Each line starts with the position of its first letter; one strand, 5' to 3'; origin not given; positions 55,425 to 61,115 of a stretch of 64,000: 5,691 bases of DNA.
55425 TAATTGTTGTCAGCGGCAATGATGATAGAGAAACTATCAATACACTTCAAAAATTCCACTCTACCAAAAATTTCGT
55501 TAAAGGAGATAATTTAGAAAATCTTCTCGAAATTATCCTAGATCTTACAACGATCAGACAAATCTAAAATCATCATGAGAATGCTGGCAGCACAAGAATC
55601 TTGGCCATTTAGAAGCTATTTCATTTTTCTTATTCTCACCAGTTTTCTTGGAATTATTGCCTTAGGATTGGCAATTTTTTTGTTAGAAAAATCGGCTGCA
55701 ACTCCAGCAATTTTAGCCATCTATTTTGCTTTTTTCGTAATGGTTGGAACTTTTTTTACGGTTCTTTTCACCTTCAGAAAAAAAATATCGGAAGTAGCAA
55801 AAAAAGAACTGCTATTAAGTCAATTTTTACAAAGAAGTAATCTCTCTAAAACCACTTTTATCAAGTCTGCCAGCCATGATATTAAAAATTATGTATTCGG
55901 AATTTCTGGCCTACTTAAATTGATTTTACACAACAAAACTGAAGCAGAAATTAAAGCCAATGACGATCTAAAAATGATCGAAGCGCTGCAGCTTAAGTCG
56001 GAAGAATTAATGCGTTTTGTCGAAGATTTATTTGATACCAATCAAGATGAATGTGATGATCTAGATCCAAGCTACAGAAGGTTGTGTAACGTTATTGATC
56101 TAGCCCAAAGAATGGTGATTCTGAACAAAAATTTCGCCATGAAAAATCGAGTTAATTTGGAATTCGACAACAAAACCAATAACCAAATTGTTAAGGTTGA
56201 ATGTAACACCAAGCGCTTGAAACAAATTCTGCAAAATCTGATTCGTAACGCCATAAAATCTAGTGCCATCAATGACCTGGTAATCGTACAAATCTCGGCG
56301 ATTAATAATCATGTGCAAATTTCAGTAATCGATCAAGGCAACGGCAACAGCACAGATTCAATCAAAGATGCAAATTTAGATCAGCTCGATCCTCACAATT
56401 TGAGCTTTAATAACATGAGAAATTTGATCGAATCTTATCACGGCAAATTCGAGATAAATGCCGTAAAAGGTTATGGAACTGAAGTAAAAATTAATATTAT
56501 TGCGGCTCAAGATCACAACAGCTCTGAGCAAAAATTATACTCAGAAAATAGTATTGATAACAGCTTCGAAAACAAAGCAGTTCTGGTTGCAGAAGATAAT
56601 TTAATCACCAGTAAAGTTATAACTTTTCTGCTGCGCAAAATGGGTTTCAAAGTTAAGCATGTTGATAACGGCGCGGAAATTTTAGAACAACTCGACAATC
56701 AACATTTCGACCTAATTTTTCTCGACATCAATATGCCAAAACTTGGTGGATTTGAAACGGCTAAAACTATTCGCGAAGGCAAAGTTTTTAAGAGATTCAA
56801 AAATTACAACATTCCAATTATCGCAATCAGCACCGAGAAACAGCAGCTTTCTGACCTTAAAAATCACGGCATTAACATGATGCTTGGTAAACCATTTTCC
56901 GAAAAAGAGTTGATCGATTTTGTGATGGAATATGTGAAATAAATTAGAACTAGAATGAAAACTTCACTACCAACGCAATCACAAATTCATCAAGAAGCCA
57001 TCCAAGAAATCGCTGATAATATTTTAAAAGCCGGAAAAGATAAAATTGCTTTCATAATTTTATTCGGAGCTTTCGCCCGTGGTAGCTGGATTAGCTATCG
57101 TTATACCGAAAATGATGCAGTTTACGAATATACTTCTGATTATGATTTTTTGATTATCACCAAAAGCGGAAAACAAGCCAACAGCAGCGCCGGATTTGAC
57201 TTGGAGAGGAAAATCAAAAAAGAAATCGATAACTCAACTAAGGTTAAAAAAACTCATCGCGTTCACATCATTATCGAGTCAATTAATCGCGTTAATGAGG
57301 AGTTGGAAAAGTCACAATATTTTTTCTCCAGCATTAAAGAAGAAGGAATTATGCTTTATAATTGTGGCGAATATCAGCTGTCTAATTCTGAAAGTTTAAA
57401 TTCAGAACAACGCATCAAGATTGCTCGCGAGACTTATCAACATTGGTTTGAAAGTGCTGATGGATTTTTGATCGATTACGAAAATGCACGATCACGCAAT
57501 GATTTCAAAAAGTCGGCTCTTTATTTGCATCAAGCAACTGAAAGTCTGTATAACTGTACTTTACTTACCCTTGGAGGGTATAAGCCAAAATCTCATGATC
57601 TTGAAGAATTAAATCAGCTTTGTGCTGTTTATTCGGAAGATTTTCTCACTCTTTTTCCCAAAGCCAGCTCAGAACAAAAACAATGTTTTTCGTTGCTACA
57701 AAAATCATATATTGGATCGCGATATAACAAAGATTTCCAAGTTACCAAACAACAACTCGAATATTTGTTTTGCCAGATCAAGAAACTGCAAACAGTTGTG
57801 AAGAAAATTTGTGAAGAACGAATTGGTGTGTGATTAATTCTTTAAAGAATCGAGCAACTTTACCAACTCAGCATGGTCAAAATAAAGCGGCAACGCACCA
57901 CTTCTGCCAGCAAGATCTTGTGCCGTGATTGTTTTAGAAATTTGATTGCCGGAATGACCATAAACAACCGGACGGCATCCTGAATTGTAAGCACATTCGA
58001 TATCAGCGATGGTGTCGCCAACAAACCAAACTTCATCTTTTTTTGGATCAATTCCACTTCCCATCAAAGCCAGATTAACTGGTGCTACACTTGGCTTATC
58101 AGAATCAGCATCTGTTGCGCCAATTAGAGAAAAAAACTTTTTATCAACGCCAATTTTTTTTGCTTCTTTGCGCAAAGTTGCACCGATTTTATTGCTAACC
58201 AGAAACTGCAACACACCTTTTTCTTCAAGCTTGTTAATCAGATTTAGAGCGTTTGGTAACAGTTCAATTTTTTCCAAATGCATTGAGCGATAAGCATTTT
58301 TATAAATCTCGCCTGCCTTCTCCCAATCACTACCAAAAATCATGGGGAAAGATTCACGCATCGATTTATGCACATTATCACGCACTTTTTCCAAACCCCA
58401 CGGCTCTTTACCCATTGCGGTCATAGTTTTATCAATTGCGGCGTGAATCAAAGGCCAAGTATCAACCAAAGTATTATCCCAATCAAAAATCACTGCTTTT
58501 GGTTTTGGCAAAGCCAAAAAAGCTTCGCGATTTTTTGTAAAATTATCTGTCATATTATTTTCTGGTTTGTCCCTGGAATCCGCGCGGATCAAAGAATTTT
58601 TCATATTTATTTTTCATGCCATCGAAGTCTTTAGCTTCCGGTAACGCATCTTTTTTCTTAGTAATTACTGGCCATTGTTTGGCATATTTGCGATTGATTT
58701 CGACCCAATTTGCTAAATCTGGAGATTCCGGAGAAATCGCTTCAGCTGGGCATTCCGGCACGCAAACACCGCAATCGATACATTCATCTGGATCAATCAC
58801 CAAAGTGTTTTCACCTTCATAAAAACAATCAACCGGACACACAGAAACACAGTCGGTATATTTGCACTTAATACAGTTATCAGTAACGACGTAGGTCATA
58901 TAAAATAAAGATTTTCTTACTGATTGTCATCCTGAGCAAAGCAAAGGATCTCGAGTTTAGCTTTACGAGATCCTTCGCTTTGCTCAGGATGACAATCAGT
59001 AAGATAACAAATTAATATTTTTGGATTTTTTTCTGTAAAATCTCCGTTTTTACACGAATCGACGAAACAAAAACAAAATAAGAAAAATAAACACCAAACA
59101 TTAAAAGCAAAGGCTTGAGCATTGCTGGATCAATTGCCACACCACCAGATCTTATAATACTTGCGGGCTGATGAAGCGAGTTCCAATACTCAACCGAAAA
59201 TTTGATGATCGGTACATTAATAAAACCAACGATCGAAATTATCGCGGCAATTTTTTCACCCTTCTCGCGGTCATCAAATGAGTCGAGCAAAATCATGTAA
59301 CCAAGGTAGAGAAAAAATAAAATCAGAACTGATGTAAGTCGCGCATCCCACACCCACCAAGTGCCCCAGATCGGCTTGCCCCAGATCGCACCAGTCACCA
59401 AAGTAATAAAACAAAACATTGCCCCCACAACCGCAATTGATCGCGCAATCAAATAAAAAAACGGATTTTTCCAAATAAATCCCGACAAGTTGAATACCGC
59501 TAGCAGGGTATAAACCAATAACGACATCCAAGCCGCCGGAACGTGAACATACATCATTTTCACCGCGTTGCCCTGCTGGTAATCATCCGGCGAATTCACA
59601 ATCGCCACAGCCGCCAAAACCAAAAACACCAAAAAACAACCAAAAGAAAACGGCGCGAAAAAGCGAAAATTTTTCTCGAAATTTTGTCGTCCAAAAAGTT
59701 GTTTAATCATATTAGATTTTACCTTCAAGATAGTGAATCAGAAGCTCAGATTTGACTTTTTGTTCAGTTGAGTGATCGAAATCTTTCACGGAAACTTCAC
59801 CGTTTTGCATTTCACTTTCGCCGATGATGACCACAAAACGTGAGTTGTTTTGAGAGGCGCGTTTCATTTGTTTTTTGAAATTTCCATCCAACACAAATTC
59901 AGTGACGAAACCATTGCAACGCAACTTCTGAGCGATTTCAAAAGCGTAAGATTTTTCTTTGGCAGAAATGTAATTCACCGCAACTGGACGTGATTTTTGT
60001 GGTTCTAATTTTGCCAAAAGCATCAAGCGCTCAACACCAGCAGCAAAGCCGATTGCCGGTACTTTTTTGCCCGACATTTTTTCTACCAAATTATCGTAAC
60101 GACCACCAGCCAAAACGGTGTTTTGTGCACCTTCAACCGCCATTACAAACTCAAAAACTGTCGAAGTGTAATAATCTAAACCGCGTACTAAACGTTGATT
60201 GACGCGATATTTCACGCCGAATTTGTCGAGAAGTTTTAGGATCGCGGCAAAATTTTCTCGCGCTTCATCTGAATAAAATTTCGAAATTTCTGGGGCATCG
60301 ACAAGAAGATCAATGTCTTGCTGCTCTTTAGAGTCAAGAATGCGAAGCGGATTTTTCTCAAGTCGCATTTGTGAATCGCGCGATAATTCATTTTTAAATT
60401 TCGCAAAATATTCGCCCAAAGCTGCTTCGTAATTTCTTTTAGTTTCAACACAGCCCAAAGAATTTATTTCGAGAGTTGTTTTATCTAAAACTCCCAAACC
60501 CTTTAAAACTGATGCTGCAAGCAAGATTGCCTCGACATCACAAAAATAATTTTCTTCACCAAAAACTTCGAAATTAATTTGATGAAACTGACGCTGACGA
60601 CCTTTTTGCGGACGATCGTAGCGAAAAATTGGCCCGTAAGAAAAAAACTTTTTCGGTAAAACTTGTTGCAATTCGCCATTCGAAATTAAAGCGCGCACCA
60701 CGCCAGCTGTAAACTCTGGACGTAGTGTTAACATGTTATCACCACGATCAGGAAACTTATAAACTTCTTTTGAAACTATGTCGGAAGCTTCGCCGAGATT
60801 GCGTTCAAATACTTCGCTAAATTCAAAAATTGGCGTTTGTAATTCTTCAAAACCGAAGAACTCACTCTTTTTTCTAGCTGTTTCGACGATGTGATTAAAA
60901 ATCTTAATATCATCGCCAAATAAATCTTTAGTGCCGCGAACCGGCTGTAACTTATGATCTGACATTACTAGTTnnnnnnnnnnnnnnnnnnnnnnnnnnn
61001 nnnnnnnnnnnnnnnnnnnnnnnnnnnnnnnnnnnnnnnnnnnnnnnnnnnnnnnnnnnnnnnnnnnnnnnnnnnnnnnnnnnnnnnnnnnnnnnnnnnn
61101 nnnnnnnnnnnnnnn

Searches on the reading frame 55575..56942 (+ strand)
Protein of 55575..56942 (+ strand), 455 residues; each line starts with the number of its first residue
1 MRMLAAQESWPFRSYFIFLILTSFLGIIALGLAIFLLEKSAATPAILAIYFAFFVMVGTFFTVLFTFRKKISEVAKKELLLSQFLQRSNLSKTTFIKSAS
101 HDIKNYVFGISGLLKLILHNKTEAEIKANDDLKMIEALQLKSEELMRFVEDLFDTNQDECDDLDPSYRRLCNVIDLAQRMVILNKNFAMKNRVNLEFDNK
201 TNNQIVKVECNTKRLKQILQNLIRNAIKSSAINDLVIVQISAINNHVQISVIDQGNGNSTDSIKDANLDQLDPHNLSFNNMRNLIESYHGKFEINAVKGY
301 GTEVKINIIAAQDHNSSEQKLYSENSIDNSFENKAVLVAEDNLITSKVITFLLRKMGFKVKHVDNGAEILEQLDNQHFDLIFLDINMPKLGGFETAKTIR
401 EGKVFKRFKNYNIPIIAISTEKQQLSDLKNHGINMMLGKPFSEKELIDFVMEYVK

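Call 7: search_protein_families(library=pfam, proteins=[window:55575-56942:+])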
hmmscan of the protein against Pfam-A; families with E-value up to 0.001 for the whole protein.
window:55575-56942:+ (455 aa): 3 families
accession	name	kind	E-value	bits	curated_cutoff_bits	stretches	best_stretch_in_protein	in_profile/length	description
PF00072.30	Response_reg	-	4.2e-21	75.6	30.2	1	336-449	1-109/111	Response regulator receiver domain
PF02518.31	HATPase_c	-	7.9e-11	42.8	26.4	1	212-307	3-106/111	Histidine kinase-, DNA gyrase B-, and HSP90-like ATPase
PF00512.31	HisKA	-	0.00093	19.6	26.9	0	92-155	2-60/66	His Kinase A (phospho-acceptor) domain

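Call 43: search_protein_families(library=ncbifam, proteins=[window:55575-56942:+], max_evalue=0.01)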
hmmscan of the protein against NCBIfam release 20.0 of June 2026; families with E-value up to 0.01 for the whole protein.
window:55575-56942:+ (455 aa): 113 families (the best 25 are shown)
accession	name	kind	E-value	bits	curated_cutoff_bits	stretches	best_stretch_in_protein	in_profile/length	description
TIGR02956.1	TMAO_torS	equivalog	6e-30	104.1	676.5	1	87-453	459-819/967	TMAO reductase system sensor histidine kinase/response regulator TorS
NF008302.0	PRK11091.1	equivalog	5.5e-29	100.9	838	1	64-454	259-643/779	aerobic respiration two-component sensor histidine kinase ArcB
NF041947.1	LuxQ_Vibrio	equivalog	1.6e-26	92.5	1200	1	90-453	470-838/843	quorum-sensing autoinducer 2 sensor kinase/phosphatase LuxQ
NF045901.1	HisKinLetSLeg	equivalog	4.7e-25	87.8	1650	2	330-454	668-789/906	two-component system sensor histidine kinase LetS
NF011874.0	PRK15347.1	equivalog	1.7e-23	82.6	852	2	336-448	693-804/921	two component system sensor kinase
NF038297.2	hybrid_HK_HrmK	equivalog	1.8e-23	83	725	1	81-450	224-604/607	hybrid histidine kinase/response regulator HrmK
NF008099.0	PRK10841.1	equivalog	2.2e-22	78.7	920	2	311-453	802-939/949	two-component system sensor histidine kinase RcsC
NF008318.0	PRK11107.1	equivalog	5.9e-22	77.6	890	2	317-454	651-785/920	two-component sensor histidine kinase BarA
NF041880.1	EPS_EpsF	equivalog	1.7e-17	63.1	900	2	351-442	13-102/492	response regulator EpsF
NF007420.1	PRK09959.1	equivalog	4.4e-16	57.6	1995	1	89-442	709-1062/1197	acid-sensing system histidine kinase EvgS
NF033120.0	vanR_FM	exception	3.1e-15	56.5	460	1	334-450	4-114/231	vancomycin resistance response regulator transcription factor, VanR-F/VanR-M family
NF008543.0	PRK11466.1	equivalog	2.9e-14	51.9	982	1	88-401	440-750/914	TMAO reductase system sensor histidine kinase/response regulator TorS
TIGR02966.1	phoR_proteo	equivalog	4e-14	52.4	334.2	1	88-263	110-278/333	phosphate regulon sensor histidine kinase PhoR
NF046044.1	PnpS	equivalog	7.9e-14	51.5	400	1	89-261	167-332/390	two-component system histidine kinase PnpS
NF041832.1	near_NosP_CTERM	subfamily_domain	3.1e-13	49.5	400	2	87-264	2-169/370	NahK/ErcS family hybrid sensor histidine kinase/response regulator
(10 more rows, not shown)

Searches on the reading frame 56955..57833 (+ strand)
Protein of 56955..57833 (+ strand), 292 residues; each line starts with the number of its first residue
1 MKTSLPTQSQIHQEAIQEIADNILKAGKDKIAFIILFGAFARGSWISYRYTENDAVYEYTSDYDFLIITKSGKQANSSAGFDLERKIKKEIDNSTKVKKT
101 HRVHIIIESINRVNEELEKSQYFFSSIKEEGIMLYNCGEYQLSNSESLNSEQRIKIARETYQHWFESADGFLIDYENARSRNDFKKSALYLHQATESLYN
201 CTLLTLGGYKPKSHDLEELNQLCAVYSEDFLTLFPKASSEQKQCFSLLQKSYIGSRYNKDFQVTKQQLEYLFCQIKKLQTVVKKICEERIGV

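Call 7: search_protein_families(library=pfam, proteins=[window:56955-57833:+])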
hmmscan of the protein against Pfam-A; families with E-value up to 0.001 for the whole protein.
window:56955-57833:+ (292 aa): 3 families
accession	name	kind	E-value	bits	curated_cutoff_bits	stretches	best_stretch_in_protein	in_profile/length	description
PF05168.19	HEPN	-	1.3e-11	45.1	22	1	161-284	1-116/117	HEPN domain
PF01909.29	NTP_transf_2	-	0.00019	22.2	21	0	60-131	31-90/93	Nucleotidyltransferase domain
PF18765.7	Polbeta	-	0.00047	20.7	26.9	0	28-104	10-67/93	Polymerase beta, Nucleotidyltransferase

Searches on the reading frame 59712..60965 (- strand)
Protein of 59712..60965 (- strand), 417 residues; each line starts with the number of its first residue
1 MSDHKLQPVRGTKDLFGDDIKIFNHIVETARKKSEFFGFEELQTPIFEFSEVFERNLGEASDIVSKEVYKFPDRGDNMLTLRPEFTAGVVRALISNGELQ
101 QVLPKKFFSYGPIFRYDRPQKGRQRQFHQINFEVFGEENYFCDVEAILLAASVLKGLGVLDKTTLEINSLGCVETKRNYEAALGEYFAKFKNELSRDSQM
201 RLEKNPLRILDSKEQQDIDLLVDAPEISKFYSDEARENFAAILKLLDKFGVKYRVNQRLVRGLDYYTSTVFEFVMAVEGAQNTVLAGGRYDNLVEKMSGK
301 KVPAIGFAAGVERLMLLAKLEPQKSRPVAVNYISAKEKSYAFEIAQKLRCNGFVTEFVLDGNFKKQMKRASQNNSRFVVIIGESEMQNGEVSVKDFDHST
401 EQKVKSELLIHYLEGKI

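Call 43: search_protein_families(library=ncbifam, proteins=[window:59712-60965:-], max_evalue=0.01)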
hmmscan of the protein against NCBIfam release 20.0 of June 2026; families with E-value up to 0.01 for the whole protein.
window:59712-60965:- (417 aa): 27 families (the best 25 are shown)
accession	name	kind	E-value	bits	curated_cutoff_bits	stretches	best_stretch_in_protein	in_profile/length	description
TIGR00442.1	hisS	equivalog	1e-138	462.7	286.75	1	7-405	1-405/406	histidine--tRNA ligase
TIGR00443.1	hisZ_biosyn_reg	equivalog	2.9e-48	164.6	271.65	1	14-318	2-312/314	ATP phosphoribosyltransferase regulatory subunit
NF009085.0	PRK12420.1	equivalog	3.6e-43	148.5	540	2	210-412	219-425/426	histidine--tRNA ligase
NF008942.0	PRK12292.2-5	equivalog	6.6e-37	127.1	643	2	231-410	242-424/434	ATP phosphoribosyltransferase regulatory subunit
NF008941.0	PRK12292.2-4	equivalog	8.4e-34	117.1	447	1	11-386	12-390/393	ATP phosphoribosyltransferase regulatory subunit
NF008936.0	PRK12292.1-3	equivalog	1.1e-32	113.3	492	1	10-387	9-397/406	ATP phosphoribosyltransferase regulatory subunit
NF008940.0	PRK12292.2-3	equivalog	7.2e-29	100.7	450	1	6-371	3-380/404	ATP phosphoribosyltransferase regulatory subunit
NF008953.0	PRK12295.1-6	equivalog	3.3e-26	92.1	384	2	235-318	292-379/384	ATP phosphoribosyltransferase regulatory subunit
NF008938.0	PRK12292.1-6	equivalog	2.1e-18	66.4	833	1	5-324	5-332/420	ATP phosphoribosyltransferase regulatory subunit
NF008939.0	PRK12292.2-1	equivalog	1.7e-17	63.2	335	1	6-361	3-368/391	ATP phosphoribosyltransferase regulatory subunit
NF008945.0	PRK12292.3-3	equivalog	1.7e-16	60.3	409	1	11-373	5-350/368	ATP phosphoribosyltransferase regulatory subunit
NF008952.0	PRK12295.1-5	equivalog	3.5e-15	56.1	360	2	69-161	52-139/363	ATP phosphoribosyltransferase regulatory subunit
NF008951.0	PRK12295.1-4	equivalog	1.5e-14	53.7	364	1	226-314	276-366/374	ATP phosphoribosyltransferase regulatory subunit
NF008950.0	PRK12295.1-3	equivalog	9.9e-13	48.2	492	1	252-314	313-374/387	ATP phosphoribosyltransferase regulatory subunit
NF009086.0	PRK12421.1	equivalog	1.4e-11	44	318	1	32-361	33-364/389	ATP phosphoribosyltransferase regulatory subunit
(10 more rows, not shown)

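Call 57: find_homologous_proteins(query=window:59712-60965:-, max_evalue=1e-40)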
Query window:59712-60965:- (417 aa): 8000 proteins with E <= 1e-40 among 8000 candidates; the best 120 are listed.
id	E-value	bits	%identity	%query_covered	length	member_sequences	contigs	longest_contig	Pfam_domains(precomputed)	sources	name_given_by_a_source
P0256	8.7e-272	919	100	100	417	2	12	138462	PF13393.12,PF03129.26,PF01409.26,PF00587.31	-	-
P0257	8.8e-267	902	98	100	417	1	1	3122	PF13393.12,PF03129.26,PF01409.26,PF00587.31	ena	-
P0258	2.3e-246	835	90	100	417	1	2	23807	PF13393.12,PF03129.26,PF01409.26,PF00587.31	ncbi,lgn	-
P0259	2.4e-246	835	90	100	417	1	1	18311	PF13393.12,PF03129.26,PF01409.26,PF00587.31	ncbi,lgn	-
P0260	1.3e-244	829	90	100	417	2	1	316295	PF13393.12,PF03129.26,PF01409.26,PF00587.31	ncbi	-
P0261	2.1e-243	826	90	100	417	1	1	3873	PF13393.12,PF03129.26,PF01409.26,PF00587.31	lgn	-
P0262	3.0e-240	815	88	100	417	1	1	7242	PF13393.12,PF03129.26,PF01409.26,PF00587.31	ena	-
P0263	7.3e-240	814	88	100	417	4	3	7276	PF13393.12,PF03129.26,PF01409.26,PF00587.31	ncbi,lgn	-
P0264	7.7e-240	814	88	100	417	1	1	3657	PF13393.12,PF03129.26,PF01409.26,PF00587.31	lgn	-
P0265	1.5e-239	813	87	100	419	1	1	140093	PF13393.12,PF03129.26,PF01409.26,PF00587.31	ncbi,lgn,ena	-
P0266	2.0e-236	802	86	100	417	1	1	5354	PF13393.12,PF03129.26,PF01409.26,PF00587.31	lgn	-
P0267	1.2e-235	800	87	100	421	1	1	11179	PF13393.12,PF03129.26,PF01409.26,PF00587.31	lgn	-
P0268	3.0e-235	799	86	100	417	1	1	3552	PF13393.12,PF03129.26,PF01409.26,PF00587.31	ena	-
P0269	5.3e-235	798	86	100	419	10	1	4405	PF13393.12,PF03129.26,PF01409.26,PF00587.31,PF00152.26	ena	-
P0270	5.6e-235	798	87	100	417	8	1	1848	PF13393.12,PF03129.26,PF01409.26,PF00587.31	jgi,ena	-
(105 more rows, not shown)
